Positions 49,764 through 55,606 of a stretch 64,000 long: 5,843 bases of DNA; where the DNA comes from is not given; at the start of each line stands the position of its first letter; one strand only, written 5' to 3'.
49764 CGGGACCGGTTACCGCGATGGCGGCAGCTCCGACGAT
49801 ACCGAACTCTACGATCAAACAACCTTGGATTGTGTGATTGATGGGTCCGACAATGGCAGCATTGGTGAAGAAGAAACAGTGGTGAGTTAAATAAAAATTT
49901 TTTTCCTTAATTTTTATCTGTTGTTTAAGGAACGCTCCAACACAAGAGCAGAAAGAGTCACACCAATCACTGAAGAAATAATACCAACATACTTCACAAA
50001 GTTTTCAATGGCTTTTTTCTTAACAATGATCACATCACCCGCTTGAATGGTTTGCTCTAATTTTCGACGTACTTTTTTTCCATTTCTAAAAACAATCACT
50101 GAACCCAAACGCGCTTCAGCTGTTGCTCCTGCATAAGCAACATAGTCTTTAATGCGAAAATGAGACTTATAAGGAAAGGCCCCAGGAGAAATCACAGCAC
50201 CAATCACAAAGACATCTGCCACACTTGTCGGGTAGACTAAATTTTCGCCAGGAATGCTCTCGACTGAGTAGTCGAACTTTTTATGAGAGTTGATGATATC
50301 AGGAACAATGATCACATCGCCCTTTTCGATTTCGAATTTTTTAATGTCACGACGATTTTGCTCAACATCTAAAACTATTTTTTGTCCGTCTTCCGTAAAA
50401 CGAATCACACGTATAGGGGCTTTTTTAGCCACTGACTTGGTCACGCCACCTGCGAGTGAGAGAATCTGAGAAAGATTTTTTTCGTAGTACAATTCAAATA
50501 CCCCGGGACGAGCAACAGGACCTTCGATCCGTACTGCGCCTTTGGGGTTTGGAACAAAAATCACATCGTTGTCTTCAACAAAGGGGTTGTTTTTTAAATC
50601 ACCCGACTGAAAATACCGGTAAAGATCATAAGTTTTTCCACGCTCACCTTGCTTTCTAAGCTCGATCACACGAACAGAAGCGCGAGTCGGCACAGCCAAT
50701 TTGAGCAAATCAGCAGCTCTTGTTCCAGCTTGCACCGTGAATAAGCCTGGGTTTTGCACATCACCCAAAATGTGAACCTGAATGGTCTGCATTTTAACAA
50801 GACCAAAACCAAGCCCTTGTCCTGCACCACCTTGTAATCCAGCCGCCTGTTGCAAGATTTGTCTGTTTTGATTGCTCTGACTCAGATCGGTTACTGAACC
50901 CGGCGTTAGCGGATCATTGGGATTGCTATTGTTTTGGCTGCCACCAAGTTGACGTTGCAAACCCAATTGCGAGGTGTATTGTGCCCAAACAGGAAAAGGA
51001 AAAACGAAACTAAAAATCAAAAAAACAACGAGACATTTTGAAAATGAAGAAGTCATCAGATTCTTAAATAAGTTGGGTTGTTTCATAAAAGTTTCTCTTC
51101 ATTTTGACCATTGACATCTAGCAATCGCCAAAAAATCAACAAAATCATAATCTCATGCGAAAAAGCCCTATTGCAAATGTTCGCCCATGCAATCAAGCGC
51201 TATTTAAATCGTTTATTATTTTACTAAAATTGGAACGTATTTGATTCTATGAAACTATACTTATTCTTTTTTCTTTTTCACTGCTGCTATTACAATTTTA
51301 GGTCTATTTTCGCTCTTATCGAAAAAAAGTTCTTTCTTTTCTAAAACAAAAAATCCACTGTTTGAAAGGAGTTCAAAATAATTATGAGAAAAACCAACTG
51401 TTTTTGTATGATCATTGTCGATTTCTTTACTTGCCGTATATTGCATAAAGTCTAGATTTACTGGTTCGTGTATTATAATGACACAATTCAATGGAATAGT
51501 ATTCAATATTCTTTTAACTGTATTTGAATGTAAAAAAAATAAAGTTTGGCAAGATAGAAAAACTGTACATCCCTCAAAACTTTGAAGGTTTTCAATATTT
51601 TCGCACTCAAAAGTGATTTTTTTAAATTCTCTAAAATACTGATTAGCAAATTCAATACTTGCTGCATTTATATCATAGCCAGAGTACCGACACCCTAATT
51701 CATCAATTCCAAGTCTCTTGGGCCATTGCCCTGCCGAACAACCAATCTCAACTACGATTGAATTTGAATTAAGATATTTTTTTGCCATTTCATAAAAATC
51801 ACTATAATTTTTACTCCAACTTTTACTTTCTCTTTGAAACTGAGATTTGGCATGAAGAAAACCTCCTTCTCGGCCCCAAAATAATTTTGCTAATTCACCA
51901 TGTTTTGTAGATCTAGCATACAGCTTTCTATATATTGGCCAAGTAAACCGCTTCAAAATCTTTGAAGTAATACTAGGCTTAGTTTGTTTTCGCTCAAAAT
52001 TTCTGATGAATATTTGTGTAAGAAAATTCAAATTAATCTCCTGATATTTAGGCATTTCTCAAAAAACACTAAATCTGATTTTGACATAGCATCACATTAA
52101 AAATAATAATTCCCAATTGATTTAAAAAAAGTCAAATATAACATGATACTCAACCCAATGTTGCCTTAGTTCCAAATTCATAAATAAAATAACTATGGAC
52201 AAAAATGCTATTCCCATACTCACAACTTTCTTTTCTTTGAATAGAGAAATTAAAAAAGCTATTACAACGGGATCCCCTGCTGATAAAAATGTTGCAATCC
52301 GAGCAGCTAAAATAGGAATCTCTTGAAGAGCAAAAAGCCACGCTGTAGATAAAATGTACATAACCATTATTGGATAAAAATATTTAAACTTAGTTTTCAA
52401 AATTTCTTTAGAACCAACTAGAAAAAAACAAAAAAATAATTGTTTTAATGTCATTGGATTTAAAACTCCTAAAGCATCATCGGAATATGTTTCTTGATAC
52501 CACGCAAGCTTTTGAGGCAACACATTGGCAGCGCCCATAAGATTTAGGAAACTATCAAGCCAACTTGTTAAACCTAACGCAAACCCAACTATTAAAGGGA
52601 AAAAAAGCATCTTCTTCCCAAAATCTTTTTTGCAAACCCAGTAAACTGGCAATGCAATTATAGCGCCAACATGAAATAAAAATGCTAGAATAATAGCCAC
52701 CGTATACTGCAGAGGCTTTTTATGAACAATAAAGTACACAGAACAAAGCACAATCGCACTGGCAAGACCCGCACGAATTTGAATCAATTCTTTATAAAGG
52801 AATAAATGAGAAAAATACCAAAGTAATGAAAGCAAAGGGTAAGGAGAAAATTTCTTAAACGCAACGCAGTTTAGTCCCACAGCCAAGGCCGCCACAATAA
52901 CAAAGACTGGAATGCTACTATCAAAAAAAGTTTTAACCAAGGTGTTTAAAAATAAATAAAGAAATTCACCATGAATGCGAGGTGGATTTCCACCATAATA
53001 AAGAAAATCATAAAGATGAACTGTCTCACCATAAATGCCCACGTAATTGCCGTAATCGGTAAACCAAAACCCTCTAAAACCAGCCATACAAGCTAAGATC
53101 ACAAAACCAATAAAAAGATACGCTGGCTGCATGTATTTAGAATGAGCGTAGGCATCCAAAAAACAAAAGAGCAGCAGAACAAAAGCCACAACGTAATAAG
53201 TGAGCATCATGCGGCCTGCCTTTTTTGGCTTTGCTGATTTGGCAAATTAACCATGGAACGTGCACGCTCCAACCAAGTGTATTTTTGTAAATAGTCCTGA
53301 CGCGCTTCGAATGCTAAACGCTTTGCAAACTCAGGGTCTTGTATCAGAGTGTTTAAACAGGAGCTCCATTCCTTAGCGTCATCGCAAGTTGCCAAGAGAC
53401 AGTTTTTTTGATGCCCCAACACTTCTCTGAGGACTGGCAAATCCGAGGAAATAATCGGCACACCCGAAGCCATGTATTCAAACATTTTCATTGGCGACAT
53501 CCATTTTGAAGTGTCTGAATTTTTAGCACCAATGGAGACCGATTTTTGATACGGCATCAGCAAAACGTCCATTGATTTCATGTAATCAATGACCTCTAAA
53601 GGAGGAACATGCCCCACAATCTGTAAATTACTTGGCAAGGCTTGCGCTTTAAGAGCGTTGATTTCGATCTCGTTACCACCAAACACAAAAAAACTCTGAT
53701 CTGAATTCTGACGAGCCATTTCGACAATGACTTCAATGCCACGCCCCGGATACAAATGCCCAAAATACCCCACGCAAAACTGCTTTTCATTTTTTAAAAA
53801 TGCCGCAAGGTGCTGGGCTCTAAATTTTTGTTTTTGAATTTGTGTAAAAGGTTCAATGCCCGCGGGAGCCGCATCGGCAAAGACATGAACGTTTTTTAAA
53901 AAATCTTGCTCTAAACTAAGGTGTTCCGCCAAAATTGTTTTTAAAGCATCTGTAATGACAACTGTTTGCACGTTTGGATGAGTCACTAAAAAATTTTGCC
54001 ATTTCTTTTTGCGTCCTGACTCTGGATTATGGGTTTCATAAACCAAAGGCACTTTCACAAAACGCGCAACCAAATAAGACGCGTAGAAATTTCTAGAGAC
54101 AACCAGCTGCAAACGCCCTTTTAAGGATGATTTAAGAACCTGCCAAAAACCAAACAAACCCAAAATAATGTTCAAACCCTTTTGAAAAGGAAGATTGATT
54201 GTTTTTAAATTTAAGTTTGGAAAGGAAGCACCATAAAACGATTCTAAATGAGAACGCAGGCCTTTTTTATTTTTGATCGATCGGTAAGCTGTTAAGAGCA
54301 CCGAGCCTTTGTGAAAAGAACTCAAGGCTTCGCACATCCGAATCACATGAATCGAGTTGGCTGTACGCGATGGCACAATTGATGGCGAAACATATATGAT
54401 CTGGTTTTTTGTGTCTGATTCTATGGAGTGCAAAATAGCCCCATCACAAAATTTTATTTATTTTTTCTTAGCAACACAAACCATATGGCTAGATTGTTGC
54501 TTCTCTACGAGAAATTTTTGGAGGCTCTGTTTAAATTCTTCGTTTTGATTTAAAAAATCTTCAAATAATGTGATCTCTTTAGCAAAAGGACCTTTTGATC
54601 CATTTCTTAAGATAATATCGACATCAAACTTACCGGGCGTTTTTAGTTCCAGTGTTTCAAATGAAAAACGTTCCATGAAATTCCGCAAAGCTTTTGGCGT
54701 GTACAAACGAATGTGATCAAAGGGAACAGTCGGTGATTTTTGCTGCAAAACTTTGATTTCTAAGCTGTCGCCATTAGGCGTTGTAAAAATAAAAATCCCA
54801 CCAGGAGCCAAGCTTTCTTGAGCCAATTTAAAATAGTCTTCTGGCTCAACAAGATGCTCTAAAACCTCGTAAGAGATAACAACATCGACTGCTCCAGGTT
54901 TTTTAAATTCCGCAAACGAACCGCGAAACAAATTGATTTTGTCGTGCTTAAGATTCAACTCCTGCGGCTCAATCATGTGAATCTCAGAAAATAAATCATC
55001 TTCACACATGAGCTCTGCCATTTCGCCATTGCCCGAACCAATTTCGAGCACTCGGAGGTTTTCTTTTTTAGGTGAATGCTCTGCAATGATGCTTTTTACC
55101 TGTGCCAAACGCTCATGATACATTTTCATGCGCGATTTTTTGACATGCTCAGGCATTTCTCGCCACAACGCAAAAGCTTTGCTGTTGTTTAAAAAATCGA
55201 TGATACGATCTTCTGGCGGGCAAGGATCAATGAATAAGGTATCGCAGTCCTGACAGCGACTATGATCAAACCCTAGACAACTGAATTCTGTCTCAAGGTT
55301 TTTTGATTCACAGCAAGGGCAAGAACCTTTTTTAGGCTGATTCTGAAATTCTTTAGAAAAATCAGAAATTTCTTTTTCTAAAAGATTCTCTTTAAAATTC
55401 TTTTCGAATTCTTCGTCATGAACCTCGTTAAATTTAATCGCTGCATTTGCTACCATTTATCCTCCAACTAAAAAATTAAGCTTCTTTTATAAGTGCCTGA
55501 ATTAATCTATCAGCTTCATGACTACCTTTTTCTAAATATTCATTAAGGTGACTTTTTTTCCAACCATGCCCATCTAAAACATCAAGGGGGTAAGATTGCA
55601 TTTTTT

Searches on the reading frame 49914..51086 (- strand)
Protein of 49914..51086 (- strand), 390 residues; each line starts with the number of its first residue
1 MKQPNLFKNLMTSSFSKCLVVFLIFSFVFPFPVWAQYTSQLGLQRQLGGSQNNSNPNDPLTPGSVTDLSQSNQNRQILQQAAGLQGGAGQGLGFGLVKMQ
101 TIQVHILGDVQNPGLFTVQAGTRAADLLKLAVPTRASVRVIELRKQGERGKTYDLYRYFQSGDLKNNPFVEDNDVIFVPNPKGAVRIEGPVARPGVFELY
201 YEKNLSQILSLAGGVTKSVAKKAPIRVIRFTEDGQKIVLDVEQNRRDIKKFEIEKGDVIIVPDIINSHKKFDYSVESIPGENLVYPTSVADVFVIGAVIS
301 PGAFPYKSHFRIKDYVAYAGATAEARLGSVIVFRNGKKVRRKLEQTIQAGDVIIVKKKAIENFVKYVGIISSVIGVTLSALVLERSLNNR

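Call 70: search_protein_families(library=pfam, proteins=[window:49914-51086:-], max_evalue=0.00001)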
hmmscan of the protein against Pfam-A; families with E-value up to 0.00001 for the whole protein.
window:49914-51086:- (390 aa): 2 families
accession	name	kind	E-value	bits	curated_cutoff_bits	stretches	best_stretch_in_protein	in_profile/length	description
PF10531.15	SLBB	-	4.5e-17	62.1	27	0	185-238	2-53/55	SLBB domain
PF22461.2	SLBB_2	-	2.3e-15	56.9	27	0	185-261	3-79/79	SLBB domain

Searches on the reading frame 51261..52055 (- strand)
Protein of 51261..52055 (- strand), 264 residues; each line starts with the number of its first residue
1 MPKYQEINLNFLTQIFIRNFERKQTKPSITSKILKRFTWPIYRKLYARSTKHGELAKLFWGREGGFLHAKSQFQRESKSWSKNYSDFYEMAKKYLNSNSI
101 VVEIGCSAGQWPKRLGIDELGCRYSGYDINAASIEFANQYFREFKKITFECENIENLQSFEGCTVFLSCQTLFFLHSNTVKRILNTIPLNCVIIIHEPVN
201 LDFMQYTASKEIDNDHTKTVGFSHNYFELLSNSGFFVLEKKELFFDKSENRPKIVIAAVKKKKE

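Call 70: search_protein_families(library=pfam, proteins=[window:51261-52055:-], max_evalue=0.00001)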
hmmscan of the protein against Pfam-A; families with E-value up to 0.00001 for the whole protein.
window:51261-52055:- (264 aa): 1 family
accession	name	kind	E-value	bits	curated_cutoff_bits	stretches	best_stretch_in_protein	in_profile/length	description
PF13649.12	Methyltransf_25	-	4.7e-06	27.6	27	1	101-185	1-87/97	Methyltransferase domain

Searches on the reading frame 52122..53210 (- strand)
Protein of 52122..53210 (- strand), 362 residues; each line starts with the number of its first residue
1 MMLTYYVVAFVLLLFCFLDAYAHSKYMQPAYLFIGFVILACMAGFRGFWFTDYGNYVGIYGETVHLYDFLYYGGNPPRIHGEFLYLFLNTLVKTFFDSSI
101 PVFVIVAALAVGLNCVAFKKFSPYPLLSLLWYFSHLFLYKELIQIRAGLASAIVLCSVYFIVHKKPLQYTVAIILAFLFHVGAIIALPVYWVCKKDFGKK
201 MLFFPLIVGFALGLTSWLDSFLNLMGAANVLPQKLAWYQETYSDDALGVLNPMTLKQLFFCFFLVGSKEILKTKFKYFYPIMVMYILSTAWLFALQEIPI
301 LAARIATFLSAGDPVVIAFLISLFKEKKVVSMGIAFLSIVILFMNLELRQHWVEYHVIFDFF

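Call 70: search_protein_families(library=pfam, proteins=[window:52122-53210:-], max_evalue=0.00001)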
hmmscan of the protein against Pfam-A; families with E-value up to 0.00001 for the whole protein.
window:52122-53210:- (362 aa): 1 family
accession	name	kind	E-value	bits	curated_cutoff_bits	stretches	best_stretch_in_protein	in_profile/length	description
PF14897.12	EpsG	-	1.8e-39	136.2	30.1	1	31-344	3-310/326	EpsG family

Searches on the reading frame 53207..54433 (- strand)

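Call 70: search_protein_families(library=pfam, proteins=[window:53207-54433:-], max_evalue=0.00001)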
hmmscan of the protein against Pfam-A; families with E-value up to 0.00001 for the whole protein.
window:53207-54433:- (408 aa): 3 families
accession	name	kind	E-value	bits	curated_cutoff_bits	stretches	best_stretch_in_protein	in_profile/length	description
PF00534.26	Glycos_transf_1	-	5.7e-16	59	26.4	1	210-379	7-171/172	Glycosyl transferases group 1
PF13692.12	Glyco_trans_1_4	-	1.5e-15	58.1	27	1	221-366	4-142/142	Glycosyl transferases group 1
PF13524.12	Glyco_trans_1_2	-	2.4e-12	47.5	25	1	239-395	8-143/144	Glycosyl transferase-like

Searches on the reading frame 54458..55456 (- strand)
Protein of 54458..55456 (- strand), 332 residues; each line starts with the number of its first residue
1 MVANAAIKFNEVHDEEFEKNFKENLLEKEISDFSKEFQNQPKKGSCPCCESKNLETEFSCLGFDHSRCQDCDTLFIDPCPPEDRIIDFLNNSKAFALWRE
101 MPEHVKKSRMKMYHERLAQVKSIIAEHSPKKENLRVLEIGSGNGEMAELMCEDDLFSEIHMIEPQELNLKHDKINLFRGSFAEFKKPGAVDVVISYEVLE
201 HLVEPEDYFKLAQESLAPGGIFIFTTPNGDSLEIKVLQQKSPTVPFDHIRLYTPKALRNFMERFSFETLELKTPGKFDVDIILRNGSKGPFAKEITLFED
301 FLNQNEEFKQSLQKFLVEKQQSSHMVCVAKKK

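Call 70: search_protein_families(library=pfam, proteins=[window:54458-55456:-], max_evalue=0.00001)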
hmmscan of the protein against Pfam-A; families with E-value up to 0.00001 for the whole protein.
window:54458-55456:- (332 aa): 4 families
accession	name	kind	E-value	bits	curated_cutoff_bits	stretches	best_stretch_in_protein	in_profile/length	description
PF13489.12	Methyltransf_23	-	2e-22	80.1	27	1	114-270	3-163/164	Methyltransferase domain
PF13847.12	Methyltransf_31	-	2e-08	34.5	27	1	131-240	2-125/145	Methyltransferase domain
PF08241.18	Methyltransf_11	-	3.5e-08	34.4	21.2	1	137-224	1-95/95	Methyltransferase domain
PF08242.18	Methyltransf_12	-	1.4e-07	32.6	30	1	137-222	1-98/98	Methyltransferase domain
